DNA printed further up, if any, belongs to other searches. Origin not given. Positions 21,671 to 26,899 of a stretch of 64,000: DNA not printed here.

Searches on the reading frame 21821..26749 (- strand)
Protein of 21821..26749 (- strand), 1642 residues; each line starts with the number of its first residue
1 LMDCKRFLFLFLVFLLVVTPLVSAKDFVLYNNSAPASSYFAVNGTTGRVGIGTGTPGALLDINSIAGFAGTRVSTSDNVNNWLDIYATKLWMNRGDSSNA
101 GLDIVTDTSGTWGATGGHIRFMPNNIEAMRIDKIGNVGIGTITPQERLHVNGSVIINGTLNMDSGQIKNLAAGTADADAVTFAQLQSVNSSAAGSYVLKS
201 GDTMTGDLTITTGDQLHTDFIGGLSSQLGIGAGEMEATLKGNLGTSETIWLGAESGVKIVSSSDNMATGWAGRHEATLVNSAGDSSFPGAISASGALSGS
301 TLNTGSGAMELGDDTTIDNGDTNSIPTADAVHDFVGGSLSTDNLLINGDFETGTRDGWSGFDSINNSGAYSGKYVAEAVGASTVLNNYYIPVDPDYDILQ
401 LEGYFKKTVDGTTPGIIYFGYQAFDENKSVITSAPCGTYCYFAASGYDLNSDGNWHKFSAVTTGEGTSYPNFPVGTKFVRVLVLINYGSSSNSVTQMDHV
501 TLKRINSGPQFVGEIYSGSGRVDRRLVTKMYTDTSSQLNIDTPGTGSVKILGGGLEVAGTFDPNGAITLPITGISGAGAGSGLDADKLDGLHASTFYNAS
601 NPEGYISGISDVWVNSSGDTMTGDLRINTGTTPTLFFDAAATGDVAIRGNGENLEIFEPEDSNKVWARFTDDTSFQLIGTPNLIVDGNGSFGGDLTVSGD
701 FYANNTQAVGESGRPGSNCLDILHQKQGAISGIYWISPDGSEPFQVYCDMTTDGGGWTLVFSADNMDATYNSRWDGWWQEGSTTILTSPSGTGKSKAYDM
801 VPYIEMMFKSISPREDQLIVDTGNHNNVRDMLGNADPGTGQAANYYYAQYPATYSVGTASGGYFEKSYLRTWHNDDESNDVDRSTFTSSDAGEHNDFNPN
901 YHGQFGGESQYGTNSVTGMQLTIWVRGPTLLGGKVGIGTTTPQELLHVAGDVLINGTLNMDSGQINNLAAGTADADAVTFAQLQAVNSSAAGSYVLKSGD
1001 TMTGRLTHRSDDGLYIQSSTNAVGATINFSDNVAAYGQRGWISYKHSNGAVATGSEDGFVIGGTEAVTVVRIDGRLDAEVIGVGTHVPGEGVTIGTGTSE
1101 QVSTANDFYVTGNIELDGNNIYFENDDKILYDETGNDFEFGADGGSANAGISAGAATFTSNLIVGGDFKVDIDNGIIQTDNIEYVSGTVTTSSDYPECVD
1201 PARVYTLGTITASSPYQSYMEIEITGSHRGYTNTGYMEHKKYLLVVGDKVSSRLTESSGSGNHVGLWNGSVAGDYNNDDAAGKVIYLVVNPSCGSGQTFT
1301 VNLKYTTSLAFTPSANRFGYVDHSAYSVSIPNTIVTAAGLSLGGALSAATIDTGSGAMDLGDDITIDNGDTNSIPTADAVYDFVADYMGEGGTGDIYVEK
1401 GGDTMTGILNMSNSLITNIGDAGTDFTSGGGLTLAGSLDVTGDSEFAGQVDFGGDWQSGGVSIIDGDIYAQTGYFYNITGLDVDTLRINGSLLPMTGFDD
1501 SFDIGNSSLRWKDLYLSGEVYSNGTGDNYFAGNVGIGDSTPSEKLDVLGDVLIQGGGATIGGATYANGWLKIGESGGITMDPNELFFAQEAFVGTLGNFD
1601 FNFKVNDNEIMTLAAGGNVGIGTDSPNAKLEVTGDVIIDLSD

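Call 10: search_protein_families(library=pfam, proteins=[window:21821-26749:-], max_evalue=0.01)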
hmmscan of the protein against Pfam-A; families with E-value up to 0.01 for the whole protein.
window:21821-26749:- (1642 aa): 3 families
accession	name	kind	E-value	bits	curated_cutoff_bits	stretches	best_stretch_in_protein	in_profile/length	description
PF05662.19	YadA_stalk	-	1.8e-11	44.7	28.4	2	166-194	1-29/43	Coiled stalk of trimeric autotransporter adhesin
PF00147.23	Fibrinogen_C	-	1.2e-08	35.5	22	1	718-776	4-62/221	Fibrinogen beta and gamma chains, C-terminal globular domain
PF01410.23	COLFI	-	0.00014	21.7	26.2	1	710-756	24-70/233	Fibrillar collagen C-terminal domain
